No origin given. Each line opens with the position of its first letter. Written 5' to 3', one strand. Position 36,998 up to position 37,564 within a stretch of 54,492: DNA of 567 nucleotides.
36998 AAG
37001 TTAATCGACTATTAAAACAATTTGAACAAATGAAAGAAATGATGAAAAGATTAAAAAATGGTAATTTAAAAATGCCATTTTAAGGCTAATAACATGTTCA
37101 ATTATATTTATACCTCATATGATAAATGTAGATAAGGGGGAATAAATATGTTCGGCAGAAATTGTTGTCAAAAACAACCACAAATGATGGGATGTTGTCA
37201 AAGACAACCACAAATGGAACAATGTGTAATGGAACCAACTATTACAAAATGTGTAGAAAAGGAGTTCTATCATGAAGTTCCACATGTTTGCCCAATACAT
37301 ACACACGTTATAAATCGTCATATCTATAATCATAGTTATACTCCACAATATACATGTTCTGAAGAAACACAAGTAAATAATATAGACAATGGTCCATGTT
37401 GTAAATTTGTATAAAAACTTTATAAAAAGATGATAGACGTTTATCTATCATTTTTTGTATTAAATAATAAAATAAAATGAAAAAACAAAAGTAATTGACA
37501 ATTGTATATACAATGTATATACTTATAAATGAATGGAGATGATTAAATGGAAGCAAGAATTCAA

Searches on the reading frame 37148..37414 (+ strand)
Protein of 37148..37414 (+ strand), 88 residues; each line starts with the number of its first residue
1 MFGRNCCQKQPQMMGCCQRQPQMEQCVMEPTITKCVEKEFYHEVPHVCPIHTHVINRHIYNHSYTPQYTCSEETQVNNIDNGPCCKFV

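Call 83: search_protein_families(library=pfam, proteins=[window:37148-37414:+], max_evalue=0.01)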
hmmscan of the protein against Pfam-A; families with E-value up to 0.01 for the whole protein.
window:37148-37414:+ (88 aa): 1 family
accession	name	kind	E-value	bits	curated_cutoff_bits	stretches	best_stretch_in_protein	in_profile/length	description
PF11122.13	Spore-coat_CotD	-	0.00057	20.8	22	1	26-78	2-54/90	Inner spore coat protein D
